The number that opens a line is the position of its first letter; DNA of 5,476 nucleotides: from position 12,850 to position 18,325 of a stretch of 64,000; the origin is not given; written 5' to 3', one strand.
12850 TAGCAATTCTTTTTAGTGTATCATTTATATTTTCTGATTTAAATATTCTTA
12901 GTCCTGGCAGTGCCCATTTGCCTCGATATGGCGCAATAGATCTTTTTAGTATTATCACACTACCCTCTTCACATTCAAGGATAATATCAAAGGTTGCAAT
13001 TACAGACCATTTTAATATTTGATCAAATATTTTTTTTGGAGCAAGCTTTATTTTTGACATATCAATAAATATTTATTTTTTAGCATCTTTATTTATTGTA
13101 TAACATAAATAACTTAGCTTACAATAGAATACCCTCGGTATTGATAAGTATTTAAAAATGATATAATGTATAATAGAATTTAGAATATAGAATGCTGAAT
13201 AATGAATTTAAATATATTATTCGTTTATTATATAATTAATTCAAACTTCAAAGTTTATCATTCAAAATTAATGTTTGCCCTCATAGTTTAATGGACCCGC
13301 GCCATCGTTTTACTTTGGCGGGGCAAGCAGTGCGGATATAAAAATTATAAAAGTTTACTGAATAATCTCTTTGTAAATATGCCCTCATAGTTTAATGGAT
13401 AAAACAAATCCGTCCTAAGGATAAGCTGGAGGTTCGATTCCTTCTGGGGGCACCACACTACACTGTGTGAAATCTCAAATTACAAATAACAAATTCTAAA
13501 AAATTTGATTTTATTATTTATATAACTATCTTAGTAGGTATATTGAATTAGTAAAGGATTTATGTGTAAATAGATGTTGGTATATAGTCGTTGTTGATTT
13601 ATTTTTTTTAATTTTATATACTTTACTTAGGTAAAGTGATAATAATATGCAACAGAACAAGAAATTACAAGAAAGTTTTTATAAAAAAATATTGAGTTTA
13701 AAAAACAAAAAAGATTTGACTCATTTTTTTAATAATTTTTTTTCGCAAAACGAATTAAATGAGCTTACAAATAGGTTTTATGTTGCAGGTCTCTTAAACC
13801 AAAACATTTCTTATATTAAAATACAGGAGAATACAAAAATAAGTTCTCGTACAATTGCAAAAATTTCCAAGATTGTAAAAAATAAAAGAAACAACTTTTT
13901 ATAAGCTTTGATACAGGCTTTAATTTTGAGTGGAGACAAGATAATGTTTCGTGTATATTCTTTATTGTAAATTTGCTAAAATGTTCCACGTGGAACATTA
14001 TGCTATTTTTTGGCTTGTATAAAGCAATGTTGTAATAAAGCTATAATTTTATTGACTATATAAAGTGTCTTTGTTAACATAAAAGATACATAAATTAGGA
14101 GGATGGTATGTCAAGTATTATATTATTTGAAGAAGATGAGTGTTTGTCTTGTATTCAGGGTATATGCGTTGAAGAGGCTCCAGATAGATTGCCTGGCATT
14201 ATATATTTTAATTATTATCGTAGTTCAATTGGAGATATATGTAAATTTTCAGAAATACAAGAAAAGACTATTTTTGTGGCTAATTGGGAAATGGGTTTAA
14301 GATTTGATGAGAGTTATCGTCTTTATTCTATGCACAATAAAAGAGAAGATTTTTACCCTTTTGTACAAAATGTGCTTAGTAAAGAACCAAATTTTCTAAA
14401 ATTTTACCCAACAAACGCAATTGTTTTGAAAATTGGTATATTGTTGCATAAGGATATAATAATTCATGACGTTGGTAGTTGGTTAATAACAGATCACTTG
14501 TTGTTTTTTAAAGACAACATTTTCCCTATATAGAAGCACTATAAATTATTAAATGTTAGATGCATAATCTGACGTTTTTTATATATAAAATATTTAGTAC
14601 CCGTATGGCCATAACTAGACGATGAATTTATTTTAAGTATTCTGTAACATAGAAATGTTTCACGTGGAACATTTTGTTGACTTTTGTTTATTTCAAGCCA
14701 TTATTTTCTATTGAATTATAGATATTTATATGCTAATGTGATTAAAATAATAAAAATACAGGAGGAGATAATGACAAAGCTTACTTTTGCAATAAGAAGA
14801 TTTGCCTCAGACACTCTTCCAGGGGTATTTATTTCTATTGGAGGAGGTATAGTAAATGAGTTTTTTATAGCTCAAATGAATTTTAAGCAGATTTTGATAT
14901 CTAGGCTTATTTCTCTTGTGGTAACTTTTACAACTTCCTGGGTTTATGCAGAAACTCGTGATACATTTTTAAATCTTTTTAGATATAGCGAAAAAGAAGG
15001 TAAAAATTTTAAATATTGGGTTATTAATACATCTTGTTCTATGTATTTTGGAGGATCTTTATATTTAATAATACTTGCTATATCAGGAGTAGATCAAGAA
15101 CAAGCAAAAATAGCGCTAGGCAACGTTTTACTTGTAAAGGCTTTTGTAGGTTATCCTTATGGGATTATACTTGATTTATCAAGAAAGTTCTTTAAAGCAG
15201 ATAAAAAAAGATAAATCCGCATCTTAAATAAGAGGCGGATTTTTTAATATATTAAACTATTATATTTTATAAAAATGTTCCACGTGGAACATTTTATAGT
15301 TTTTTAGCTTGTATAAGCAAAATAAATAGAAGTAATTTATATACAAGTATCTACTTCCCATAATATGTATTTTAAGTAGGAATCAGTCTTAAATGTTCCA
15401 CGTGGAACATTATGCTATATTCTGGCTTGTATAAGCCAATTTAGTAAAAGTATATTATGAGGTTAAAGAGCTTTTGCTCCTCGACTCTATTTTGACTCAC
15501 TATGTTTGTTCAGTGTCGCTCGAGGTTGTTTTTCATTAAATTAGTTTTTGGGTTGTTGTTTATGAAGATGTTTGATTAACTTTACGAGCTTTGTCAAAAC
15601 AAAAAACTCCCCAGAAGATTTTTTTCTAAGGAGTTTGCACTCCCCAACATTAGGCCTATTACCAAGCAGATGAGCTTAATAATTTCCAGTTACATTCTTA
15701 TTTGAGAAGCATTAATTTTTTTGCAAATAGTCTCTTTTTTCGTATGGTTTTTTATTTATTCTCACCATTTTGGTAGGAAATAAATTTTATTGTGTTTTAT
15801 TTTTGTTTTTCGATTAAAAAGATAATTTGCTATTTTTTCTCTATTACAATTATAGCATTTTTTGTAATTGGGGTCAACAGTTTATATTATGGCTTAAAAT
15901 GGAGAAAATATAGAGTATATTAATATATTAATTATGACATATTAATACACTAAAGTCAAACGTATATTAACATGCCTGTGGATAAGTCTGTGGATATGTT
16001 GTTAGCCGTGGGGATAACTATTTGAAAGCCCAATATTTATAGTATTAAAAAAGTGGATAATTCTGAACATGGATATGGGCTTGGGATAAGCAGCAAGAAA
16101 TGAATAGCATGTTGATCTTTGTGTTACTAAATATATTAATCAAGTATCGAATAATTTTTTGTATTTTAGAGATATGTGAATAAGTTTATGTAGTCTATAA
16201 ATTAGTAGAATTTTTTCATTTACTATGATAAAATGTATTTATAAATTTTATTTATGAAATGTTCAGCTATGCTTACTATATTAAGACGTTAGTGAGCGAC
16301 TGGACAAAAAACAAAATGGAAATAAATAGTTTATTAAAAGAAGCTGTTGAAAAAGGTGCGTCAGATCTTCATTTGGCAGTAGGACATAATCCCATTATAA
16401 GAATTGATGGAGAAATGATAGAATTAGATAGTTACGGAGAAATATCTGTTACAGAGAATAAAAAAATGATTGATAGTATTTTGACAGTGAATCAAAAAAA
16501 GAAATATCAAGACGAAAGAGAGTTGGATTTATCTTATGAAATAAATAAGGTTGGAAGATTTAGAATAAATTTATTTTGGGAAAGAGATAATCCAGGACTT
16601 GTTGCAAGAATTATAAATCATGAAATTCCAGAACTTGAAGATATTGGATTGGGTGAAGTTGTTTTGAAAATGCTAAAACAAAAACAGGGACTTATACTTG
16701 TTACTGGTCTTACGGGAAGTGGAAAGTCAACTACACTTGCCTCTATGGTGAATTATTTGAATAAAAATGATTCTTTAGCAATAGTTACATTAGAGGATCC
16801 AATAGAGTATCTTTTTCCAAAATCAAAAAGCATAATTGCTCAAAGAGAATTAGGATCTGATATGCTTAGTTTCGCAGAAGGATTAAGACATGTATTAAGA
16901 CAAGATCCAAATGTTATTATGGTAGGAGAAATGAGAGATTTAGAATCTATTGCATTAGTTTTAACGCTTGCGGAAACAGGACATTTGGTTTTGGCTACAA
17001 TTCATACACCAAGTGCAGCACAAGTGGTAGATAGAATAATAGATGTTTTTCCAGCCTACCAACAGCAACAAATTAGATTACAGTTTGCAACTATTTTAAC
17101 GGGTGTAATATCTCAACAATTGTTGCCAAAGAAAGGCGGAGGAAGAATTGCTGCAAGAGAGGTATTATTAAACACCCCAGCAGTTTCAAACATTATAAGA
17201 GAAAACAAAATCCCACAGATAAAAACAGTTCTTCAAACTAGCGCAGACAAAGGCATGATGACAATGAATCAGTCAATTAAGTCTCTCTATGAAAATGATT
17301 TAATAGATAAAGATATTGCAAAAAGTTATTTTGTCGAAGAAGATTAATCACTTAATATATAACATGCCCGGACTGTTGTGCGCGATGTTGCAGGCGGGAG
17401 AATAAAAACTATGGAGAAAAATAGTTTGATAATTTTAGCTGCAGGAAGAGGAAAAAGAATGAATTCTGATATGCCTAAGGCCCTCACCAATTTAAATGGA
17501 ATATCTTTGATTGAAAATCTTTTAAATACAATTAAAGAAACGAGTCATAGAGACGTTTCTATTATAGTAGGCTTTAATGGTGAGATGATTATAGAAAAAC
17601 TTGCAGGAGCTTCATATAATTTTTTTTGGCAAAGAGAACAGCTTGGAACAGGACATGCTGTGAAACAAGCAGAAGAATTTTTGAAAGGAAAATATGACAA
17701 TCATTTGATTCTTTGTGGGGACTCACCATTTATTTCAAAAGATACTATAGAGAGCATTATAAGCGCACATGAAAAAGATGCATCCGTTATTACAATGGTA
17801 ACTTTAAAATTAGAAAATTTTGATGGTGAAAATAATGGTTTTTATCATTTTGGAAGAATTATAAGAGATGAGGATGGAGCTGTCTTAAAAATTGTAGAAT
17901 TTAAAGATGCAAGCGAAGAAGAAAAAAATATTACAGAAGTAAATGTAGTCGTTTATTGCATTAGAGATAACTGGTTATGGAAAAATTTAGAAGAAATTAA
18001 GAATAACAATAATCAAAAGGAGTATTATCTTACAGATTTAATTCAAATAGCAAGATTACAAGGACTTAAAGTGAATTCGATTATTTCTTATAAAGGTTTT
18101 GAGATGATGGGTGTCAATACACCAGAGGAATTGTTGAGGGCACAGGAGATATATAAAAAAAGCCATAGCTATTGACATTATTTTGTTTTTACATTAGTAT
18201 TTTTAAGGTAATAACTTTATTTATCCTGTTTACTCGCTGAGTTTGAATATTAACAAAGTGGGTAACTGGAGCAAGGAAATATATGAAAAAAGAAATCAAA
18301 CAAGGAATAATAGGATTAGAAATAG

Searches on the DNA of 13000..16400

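Call 23: search_rna_families(source=window, start=13000, end=16400, threshold=evalue, max_evalue=1)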
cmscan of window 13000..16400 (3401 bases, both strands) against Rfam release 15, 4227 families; matches with E-value up to 1: 5.
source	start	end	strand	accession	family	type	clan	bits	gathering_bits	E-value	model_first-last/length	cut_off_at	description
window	13381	13452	+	RF00005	tRNA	Gene; tRNA;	CL00001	57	29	6.2e-11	1-71/71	no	tRNA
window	13381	13453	-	RF04354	Plastid-ycf2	Cis-reg;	-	26.7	65.7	0.015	1-75/75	no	Plastid-ycf2 5UTR RNA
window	15205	15298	-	RF02397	sau-5971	Gene; sRNA;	-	22.6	90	0.73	1-96/96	no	Staphylococcus sRNA sau-5971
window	15183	15245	-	RF02716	sno_ncR3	Gene; snRNA; snoRNA; CD-box;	-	19.4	88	0.94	1-75/75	no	Small nucleolar RNA ncR3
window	15059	15113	-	RF00255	mir-218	Gene; miRNA;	-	19.2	62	0.66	1-82/82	no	mir-218 microRNA precursor family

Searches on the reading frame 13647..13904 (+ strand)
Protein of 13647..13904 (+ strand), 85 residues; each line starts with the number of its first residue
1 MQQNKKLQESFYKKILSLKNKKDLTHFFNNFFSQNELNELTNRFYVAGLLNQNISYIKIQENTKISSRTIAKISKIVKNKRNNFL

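Call 11: search_protein_families(library=pfam, proteins=[window:13647-13904:+], max_evalue=0.01)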
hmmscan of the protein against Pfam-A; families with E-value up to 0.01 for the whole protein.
window:13647-13904:+ (85 aa): 1 family
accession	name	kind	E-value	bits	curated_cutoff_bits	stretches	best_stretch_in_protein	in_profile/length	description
PF01371.25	Trp_repressor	-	2.2e-14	53.7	27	1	10-84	5-80/88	Trp repressor protein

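Call 12: search_protein_families(library=ncbifam, proteins=[window:13647-13904:+], max_evalue=0.01)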
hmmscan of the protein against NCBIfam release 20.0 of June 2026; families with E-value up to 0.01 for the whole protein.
window:13647-13904:+ (85 aa): 2 families
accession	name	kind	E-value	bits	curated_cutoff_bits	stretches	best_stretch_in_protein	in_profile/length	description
TIGR02531.1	yecD_yerC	hypoth_equivalog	3.5e-13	49.8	42.2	1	7-78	4-75/88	YerC/YecD family TrpR-related protein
TIGR01321.1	TrpR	equivalog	6.6e-05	23.3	67.25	1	9-84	10-86/94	trp operon repressor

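Call 39: find_homologous_proteins(query=window:13647-13904:+, max_evalue=0.00001)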
Query window:13647-13904:+ (85 aa): 8 proteins with E <= 0.00001 among 9 candidates.
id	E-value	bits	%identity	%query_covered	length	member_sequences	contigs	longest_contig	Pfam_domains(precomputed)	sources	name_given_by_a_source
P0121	4.8e-44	165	100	100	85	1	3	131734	PF01371.26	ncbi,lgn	-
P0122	5.9e-35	136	86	95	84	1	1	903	PF01371.26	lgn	-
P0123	1.6e-33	131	85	100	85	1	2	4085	PF01371.26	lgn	-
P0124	3.2e-33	131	84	100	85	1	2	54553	PF01371.26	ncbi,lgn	-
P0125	4.8e-33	130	80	100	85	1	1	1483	PF01371.26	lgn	-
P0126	1.0e-32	129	87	93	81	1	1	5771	PF01371.26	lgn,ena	-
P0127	2.8e-26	109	68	81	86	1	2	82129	PF01371.26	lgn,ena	-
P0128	6.1e-20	88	64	95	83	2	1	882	PF01371.26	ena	-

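Call 41: find_encoding_contigs(protein=P0121, flank=3000, max_places=4)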
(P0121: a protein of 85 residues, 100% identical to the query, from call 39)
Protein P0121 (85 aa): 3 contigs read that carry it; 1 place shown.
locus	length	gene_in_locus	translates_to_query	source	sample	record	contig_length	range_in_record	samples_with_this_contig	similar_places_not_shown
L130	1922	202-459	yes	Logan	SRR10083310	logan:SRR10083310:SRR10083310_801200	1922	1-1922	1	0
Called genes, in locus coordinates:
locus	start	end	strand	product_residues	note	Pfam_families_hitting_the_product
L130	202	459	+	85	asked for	PF01371:Trp_repressor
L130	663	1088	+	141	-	-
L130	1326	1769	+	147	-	PF06610:AlaE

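Call 42: find_encoding_contigs(protein=P0124, flank=6000, max_places=4)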
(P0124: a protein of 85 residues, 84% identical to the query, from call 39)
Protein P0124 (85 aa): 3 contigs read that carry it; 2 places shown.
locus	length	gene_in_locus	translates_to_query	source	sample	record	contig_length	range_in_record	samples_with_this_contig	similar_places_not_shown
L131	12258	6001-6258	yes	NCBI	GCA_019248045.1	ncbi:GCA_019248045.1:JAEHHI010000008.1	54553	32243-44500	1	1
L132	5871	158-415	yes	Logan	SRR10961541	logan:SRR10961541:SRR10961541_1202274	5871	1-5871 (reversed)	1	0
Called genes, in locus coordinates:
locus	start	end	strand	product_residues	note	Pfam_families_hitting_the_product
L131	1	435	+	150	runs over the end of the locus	-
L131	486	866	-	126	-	-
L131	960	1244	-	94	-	PF21699:TM1266-like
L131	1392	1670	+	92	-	-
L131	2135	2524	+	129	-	PF00436:SSB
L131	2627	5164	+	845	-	PF00932:LTD, PF00801:PKD, PF18911:PKD_4, PF00932:LTD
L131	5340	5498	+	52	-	-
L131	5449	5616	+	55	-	-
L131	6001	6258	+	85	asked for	PF01371:Trp_repressor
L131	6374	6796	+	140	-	-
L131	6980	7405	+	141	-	-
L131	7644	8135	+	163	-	PF06610:AlaE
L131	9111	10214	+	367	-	PF00437:T2SSE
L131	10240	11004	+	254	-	PF00483:NTP_transferase, PF01128:IspD, PF02348:CTP_transf_3 (faint), PF12804:NTP_transf_3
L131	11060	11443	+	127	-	PF01245:Ribosomal_L19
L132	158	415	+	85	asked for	PF01371:Trp_repressor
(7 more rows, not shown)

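Call 43: find_encoding_contigs(protein=P0127, flank=6000, max_places=4)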
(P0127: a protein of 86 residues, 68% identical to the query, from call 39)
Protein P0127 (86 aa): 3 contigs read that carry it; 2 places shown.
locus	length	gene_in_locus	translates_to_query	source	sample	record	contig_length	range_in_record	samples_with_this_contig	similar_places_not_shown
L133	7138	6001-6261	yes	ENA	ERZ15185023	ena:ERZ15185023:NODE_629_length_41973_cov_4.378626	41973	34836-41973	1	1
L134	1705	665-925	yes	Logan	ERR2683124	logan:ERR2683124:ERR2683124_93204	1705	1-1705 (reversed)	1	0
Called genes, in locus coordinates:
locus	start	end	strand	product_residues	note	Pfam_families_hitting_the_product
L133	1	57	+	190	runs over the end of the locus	-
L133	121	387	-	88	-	PF21699:TM1266-like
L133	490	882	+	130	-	PF11337:DUF3139 (faint)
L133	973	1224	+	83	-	-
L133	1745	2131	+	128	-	PF00436:SSB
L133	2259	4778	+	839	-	PF00932:LTD, PF00801:PKD, PF18911:PKD_4, PF00932:LTD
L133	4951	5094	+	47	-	-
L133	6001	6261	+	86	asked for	PF01371:Trp_repressor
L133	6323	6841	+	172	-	PF06610:AlaE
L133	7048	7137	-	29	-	?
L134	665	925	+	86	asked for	PF01371:Trp_repressor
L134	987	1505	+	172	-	PF06610:AlaE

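Call 45: find_encoding_contigs(protein=P0126, flank=6000, max_places=3)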
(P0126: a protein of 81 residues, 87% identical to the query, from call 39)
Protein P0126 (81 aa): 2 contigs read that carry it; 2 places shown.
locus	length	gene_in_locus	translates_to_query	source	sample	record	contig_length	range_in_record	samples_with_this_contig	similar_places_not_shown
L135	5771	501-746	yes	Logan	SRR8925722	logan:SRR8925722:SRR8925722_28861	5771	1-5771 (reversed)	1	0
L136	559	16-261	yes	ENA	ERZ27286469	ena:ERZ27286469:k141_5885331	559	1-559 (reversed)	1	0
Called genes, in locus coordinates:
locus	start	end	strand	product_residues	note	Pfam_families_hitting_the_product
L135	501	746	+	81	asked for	PF01371:Trp_repressor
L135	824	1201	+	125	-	-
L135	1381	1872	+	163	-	PF06610:AlaE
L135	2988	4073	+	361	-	PF00437:T2SSE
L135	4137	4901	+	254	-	PF00483:NTP_transferase, PF01128:IspD, PF12804:NTP_transf_3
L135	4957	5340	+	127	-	PF01245:Ribosomal_L19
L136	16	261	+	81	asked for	PF01371:Trp_repressor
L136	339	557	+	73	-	?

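Call 46: find_encoding_contigs(protein=P0128, flank=6000, max_places=3)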
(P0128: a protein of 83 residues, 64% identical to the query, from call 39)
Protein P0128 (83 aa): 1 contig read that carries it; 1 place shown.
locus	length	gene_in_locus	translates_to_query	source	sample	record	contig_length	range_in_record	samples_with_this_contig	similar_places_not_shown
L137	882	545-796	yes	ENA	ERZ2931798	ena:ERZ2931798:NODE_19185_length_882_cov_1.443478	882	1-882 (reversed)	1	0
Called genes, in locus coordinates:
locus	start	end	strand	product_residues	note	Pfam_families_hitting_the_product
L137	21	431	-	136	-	PF25969:NUDT9_N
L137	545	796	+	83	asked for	PF01371:Trp_repressor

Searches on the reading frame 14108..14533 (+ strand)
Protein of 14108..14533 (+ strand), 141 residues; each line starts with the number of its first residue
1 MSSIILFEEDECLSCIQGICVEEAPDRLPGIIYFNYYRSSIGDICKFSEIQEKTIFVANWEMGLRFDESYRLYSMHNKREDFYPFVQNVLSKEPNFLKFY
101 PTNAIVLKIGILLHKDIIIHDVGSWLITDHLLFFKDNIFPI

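Call 11: search_protein_families(library=pfam, proteins=[window:14108-14533:+], max_evalue=0.01)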
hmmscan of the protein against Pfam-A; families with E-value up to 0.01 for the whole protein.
window:14108-14533:+ (141 aa): 0 families

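Call 12: search_protein_families(library=ncbifam, proteins=[window:14108-14533:+], max_evalue=0.01)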
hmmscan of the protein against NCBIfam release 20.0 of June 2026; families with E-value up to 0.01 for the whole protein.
window:14108-14533:+ (141 aa): 0 families

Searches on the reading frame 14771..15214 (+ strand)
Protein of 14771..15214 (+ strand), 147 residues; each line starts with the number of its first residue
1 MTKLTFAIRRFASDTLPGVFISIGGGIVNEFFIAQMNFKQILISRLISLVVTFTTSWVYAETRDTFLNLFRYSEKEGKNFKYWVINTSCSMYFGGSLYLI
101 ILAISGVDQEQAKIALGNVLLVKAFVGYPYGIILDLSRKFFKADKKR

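Call 11: search_protein_families(library=pfam, proteins=[window:14771-15214:+], max_evalue=0.01)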
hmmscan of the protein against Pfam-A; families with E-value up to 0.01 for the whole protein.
window:14771-15214:+ (147 aa): 1 family
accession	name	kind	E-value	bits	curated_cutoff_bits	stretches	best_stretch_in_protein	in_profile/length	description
PF06610.18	AlaE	-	2.8e-19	70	25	1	7-142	5-139/141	L-alanine exporter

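Call 12: search_protein_families(library=ncbifam, proteins=[window:14771-15214:+], max_evalue=0.01)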
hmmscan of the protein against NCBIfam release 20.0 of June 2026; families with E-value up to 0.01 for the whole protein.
window:14771-15214:+ (147 aa): 0 families

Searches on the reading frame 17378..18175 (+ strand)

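Call 11: search_protein_families(library=pfam, proteins=[window:17378-18175:+], max_evalue=0.01)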
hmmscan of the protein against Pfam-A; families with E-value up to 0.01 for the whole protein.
window:17378-18175:+ (265 aa): 4 families
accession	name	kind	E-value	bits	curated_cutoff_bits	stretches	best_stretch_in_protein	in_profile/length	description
PF12804.13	NTP_transf_3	-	3.5e-17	63.5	27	1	18-140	2-121/160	MobA-like NTP transferase domain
PF00483.29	NTP_transferase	-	1.1e-12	48.5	21.2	1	18-225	3-209/245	Nucleotidyl transferase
PF01128.25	IspD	-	7.2e-09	36.2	27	1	17-143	3-130/221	2-C-methyl-D-erythritol 4-phosphate cytidylyltransferase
PF02348.25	CTP_transf_3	-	0.0016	18.8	22.6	1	34-143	16-125/217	Cytidylyltransferase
